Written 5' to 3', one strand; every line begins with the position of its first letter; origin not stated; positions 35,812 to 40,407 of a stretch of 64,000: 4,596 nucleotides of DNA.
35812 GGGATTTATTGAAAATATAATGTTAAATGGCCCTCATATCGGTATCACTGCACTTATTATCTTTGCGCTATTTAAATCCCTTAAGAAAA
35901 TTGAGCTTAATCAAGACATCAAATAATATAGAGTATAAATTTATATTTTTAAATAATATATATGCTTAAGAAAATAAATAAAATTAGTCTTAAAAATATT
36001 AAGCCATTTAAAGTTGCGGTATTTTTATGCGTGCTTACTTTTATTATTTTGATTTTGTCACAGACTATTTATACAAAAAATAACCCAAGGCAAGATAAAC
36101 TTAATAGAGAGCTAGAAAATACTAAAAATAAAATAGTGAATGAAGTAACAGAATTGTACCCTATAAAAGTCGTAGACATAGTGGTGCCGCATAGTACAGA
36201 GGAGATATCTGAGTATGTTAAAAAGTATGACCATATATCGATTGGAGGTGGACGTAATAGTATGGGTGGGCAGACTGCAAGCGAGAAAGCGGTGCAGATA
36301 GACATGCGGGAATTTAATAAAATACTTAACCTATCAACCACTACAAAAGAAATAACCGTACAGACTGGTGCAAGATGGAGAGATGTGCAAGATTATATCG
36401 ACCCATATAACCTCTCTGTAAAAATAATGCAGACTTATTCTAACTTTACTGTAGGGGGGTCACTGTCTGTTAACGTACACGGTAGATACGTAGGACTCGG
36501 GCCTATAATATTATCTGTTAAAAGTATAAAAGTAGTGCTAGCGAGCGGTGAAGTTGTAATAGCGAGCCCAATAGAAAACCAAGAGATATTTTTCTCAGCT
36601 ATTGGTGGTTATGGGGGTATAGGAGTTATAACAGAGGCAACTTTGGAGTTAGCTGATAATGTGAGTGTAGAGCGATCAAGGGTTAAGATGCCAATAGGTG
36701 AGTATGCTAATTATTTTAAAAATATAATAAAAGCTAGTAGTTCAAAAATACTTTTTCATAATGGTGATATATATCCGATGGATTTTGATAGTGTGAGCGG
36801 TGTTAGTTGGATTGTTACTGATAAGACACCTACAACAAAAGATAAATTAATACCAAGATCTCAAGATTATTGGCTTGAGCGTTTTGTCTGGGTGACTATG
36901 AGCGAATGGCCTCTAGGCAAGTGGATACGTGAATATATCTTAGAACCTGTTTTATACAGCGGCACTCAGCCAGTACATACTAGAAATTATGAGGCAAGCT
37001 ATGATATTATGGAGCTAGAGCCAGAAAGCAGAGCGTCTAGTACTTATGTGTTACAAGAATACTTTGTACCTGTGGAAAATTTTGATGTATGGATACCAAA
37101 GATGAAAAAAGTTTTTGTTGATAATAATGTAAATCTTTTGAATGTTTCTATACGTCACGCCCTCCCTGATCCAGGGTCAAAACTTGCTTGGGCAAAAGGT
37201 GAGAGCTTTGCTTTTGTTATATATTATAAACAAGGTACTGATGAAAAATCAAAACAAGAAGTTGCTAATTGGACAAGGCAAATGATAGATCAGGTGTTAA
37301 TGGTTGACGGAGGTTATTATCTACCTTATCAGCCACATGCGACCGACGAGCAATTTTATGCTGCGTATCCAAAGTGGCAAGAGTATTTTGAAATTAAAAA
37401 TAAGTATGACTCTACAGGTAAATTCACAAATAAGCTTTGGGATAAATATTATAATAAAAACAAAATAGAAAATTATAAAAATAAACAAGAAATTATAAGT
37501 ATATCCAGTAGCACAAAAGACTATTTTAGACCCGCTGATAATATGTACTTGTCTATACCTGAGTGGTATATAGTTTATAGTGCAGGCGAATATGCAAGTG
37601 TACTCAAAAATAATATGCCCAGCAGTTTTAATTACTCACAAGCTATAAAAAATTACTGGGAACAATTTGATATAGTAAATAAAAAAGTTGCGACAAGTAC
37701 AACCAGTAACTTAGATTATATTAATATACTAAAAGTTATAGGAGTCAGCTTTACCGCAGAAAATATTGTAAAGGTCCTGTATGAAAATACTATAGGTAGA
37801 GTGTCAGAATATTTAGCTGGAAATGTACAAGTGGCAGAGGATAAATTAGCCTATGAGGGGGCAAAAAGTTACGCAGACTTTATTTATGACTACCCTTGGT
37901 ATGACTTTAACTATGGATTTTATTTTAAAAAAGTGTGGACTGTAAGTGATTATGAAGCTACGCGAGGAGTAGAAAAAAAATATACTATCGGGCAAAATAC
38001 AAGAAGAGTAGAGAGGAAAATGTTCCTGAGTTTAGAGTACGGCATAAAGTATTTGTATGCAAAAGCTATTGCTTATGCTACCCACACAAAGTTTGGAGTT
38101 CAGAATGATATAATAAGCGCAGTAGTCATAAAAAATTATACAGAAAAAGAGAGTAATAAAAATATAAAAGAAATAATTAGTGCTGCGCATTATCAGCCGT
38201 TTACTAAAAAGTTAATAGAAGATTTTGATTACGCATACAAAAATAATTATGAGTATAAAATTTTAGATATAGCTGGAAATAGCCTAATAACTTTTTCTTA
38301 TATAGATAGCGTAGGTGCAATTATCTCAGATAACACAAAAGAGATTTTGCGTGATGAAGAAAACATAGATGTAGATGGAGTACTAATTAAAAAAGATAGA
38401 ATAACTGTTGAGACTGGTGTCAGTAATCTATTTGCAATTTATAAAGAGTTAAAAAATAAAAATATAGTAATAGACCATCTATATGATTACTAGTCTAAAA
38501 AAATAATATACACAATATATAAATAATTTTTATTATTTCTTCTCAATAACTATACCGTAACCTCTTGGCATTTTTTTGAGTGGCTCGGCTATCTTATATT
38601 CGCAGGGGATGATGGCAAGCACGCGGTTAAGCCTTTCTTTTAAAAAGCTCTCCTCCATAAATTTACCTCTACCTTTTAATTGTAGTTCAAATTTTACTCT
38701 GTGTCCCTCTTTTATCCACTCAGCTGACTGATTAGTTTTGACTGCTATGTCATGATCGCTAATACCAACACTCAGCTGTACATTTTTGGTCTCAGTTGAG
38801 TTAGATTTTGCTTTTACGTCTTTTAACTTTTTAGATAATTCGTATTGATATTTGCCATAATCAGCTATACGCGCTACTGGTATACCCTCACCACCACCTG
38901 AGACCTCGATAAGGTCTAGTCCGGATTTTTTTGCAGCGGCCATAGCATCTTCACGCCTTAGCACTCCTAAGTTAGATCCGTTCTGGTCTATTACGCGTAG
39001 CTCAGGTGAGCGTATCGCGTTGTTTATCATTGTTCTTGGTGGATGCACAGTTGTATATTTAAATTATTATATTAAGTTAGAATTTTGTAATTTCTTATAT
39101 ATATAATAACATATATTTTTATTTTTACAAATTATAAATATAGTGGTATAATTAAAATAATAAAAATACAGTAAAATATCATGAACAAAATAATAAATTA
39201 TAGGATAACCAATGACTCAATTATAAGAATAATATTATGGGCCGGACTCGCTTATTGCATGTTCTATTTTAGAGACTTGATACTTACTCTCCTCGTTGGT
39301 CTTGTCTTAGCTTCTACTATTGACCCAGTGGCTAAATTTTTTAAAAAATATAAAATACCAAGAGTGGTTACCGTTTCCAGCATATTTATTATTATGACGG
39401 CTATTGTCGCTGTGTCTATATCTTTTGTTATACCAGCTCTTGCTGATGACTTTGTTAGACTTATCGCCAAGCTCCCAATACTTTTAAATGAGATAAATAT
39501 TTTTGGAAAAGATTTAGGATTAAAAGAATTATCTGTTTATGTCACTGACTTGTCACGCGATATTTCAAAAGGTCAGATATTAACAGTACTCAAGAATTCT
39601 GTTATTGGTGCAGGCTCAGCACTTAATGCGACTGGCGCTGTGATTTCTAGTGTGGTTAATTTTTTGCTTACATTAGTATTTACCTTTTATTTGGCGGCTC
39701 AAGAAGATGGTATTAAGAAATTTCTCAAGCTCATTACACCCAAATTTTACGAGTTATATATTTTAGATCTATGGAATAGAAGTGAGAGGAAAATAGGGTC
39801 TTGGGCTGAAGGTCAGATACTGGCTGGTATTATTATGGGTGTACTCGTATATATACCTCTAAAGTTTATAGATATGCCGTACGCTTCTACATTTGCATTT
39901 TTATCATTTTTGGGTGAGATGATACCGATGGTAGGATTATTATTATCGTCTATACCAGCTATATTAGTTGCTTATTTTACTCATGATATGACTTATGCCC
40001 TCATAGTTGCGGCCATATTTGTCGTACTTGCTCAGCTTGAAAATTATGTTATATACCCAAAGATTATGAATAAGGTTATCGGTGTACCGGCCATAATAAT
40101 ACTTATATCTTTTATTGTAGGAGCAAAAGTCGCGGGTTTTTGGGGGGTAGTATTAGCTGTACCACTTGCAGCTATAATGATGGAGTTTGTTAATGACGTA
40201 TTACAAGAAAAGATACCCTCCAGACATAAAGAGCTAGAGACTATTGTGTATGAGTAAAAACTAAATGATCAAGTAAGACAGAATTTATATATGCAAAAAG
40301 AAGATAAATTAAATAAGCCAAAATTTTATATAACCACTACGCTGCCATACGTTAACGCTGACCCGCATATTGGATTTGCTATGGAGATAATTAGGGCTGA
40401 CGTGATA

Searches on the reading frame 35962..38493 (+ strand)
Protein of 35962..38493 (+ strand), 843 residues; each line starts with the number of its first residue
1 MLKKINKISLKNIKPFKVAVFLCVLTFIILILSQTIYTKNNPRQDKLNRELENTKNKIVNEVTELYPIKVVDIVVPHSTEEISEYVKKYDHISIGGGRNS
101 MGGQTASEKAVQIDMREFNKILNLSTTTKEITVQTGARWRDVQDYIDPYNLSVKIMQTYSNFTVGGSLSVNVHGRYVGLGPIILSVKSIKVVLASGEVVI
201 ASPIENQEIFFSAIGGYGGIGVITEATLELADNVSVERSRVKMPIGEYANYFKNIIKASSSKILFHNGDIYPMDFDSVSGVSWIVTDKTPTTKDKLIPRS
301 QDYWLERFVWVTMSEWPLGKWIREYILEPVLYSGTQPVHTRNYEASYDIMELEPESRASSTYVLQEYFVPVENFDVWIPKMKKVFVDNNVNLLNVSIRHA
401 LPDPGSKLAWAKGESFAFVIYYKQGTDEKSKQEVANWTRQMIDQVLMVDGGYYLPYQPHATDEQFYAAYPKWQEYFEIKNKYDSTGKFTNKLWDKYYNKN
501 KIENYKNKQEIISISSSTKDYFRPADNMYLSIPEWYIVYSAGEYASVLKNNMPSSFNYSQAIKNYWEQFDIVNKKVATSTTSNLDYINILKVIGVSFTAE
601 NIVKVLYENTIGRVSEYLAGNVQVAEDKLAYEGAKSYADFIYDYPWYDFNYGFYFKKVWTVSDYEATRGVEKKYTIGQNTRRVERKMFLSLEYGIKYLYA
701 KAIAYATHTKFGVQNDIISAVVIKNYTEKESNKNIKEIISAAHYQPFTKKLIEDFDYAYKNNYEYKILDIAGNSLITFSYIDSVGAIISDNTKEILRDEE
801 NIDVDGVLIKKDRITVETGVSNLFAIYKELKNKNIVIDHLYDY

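Call 77: search_protein_families(library=pfam, proteins=[window:35962-38493:+], max_evalue=0.001)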
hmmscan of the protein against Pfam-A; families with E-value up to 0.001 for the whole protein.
window:35962-38493:+ (843 aa): 1 family
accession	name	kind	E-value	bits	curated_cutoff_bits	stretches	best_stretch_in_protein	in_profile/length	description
PF01565.28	FAD_binding_4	-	5e-21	75.3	26.4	1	73-200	4-137/139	FAD binding domain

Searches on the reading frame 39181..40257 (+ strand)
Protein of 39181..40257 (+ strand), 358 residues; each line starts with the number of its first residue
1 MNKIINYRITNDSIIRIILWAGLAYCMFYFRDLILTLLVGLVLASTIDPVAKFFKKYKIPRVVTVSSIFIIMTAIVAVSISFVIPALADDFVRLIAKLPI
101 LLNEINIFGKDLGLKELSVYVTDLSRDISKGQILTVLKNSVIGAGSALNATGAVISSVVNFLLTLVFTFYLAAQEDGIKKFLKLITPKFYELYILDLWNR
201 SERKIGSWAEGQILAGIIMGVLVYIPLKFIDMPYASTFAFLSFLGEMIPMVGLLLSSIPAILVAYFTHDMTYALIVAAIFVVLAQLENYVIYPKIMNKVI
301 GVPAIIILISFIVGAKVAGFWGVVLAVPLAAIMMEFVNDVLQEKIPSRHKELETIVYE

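Call 77: search_protein_families(library=pfam, proteins=[window:39181-40257:+], max_evalue=0.001)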
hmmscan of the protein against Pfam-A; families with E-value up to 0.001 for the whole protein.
window:39181-40257:+ (358 aa): 1 family
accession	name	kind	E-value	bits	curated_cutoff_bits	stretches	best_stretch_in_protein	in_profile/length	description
PF01594.21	AI-2E_transport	-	1.1e-56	192.8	34.3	1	16-339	3-325/327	AI-2E family transporter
